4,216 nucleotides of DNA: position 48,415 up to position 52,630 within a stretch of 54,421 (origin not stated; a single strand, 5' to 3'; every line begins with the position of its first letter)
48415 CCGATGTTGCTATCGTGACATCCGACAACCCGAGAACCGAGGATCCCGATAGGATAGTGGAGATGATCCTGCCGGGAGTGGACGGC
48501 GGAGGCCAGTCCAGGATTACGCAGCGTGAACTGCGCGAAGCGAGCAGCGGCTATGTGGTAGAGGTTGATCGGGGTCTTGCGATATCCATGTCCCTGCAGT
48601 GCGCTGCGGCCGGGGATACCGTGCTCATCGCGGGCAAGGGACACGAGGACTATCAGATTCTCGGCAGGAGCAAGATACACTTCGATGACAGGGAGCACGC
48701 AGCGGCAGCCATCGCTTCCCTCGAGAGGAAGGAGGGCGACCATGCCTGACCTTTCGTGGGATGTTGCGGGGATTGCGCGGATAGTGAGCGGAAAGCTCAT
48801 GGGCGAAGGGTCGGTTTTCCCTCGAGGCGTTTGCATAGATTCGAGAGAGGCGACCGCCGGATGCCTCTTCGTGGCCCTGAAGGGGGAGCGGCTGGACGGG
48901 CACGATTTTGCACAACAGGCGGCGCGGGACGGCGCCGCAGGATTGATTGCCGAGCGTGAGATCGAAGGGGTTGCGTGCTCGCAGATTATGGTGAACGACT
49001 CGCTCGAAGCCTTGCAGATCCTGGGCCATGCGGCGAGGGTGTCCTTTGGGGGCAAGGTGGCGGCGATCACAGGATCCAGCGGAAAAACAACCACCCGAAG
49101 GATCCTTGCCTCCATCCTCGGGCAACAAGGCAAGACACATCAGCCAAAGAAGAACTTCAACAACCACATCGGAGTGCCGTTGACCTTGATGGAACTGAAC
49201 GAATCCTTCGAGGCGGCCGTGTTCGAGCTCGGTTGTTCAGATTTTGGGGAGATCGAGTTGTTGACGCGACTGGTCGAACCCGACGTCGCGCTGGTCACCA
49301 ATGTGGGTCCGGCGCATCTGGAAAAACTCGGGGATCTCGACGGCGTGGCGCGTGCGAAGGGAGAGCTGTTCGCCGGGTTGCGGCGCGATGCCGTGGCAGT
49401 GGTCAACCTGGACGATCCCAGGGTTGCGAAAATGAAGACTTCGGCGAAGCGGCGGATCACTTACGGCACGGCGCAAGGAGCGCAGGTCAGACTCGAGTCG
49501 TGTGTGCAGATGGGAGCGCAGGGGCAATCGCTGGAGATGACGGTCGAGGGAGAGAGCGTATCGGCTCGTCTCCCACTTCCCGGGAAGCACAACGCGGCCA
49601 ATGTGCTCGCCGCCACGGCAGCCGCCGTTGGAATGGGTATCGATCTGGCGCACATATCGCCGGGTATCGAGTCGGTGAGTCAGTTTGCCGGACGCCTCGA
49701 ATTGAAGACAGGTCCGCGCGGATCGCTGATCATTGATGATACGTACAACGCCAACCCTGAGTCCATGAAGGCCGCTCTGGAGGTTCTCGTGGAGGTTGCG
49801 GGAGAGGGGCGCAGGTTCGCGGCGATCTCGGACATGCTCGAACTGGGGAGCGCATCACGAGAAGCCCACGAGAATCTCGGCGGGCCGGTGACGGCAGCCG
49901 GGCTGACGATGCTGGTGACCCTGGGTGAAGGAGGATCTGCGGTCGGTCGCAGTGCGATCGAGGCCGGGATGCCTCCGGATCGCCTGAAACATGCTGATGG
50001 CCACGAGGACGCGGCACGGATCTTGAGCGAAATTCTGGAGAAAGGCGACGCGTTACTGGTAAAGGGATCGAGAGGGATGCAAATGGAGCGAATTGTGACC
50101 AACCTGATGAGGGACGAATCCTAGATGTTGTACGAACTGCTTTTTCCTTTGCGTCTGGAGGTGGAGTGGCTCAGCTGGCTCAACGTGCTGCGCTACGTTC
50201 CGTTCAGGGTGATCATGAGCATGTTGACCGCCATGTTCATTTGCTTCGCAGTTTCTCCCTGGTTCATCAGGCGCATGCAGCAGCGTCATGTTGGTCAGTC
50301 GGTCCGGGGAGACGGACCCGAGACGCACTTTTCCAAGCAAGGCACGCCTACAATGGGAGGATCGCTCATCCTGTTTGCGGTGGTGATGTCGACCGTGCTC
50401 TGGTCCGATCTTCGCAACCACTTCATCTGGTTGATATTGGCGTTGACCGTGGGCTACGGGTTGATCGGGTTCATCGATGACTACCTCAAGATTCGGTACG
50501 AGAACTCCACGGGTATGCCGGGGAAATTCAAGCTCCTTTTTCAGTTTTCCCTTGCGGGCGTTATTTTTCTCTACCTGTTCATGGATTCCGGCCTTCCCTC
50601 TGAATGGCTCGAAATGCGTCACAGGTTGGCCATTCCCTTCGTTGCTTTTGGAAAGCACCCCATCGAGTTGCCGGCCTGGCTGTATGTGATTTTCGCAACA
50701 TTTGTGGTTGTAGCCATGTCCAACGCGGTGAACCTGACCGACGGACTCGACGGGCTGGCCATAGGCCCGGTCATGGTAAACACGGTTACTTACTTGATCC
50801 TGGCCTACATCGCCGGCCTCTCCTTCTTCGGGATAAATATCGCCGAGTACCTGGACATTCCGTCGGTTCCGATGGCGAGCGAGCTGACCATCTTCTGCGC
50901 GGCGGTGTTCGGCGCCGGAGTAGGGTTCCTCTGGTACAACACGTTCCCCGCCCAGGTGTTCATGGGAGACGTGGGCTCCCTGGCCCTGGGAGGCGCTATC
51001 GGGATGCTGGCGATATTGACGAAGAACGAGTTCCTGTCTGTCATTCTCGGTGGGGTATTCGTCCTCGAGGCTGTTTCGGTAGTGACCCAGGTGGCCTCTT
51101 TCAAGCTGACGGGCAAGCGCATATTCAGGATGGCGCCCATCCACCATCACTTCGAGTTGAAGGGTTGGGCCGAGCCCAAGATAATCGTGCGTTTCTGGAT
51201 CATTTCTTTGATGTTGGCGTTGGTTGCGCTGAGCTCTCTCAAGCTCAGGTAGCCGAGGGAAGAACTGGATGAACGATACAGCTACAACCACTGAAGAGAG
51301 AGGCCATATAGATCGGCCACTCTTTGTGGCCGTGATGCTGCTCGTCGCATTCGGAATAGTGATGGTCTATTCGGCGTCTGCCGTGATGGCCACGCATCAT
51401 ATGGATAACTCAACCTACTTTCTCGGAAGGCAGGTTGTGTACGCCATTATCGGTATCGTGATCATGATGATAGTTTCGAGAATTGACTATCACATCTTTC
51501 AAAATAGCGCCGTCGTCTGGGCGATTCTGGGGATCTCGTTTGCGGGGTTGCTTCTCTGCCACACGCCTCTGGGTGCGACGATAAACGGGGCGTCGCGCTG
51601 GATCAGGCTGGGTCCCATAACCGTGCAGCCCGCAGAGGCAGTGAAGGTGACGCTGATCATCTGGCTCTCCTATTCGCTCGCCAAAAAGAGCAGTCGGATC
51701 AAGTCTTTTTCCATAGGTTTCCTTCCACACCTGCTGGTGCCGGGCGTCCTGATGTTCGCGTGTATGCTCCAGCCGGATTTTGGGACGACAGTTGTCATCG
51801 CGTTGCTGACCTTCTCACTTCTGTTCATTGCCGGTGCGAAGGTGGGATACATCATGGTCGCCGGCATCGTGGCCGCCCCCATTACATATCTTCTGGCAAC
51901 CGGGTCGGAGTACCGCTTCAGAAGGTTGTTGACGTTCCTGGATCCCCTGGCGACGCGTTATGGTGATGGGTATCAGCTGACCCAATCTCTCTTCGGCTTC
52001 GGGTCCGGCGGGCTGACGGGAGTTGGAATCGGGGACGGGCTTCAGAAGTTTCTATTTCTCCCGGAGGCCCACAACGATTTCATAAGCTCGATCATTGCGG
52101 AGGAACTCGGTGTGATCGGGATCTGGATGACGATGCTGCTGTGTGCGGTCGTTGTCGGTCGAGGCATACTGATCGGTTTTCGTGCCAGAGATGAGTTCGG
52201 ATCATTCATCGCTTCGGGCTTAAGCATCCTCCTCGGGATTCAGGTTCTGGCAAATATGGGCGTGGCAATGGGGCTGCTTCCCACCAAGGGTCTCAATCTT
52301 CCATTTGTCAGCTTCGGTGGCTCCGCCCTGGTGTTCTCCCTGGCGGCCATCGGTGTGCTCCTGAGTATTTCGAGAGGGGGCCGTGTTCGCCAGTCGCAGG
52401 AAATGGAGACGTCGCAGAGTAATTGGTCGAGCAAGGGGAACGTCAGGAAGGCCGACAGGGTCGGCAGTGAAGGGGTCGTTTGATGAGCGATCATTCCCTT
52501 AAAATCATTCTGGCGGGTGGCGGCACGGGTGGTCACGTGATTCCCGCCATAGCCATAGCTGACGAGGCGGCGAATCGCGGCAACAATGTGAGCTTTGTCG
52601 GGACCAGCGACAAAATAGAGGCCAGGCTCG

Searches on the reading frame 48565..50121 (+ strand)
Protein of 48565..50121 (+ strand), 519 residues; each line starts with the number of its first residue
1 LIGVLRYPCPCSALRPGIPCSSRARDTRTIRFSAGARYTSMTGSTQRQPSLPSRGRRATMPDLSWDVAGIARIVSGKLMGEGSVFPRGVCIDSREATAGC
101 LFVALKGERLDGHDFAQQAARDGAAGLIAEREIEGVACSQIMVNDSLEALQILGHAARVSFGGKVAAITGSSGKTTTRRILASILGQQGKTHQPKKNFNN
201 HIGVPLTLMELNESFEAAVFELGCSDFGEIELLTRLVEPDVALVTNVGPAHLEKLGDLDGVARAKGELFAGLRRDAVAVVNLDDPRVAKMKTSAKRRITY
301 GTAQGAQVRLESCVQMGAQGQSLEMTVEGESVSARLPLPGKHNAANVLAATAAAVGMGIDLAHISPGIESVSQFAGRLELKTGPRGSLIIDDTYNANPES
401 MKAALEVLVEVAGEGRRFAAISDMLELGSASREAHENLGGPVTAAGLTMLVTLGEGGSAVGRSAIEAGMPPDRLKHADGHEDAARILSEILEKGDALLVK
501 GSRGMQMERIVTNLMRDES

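Call 60: search_protein_families(library=pfam, proteins=[window:48565-50121:+], max_evalue=0.00001)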
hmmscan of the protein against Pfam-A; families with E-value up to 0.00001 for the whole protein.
window:48565-50121:+ (519 aa): 3 families
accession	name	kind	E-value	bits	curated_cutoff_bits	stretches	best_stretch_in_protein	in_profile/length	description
PF08245.18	Mur_ligase_M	-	4.9e-46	157.6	24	1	168-354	1-200/200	Mur ligase middle domain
PF02875.26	Mur_ligase_C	-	1.8e-17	64.8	28.4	1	376-503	1-127/127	Mur ligase, glutamate ligase domain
PF01225.30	Mur_ligase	-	2e-08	34.9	21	1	88-133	4-54/95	Mur ligase family, catalytic domain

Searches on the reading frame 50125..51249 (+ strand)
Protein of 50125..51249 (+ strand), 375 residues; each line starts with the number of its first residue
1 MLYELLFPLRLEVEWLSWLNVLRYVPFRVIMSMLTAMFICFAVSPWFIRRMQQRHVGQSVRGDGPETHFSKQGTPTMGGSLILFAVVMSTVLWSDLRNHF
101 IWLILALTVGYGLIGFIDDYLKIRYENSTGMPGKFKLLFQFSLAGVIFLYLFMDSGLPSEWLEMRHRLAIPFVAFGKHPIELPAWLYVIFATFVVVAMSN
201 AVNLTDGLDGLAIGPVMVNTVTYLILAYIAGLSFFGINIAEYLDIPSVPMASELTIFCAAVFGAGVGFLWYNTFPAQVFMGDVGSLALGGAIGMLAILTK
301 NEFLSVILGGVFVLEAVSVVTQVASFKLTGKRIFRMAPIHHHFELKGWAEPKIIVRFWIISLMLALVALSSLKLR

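Call 60: search_protein_families(library=pfam, proteins=[window:50125-51249:+], max_evalue=0.00001)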
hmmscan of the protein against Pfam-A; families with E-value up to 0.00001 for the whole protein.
window:50125-51249:+ (375 aa): 1 family
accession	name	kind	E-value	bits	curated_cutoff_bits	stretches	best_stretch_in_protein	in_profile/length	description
PF00953.26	Glycos_transf_4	-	1.3e-31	110.2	27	1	102-299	2-159/160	Glycosyl transferase family 4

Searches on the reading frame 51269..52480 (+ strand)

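Call 60: search_protein_families(library=pfam, proteins=[window:51269-52480:+], max_evalue=0.00001)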
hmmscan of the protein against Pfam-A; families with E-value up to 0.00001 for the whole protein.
window:51269-52480:+ (404 aa): 1 family
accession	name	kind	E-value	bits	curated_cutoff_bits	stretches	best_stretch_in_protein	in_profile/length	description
PF01098.24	FTSW_RODA_SPOVE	-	5.2e-97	325.5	26.4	1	18-369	4-352/356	Cell cycle protein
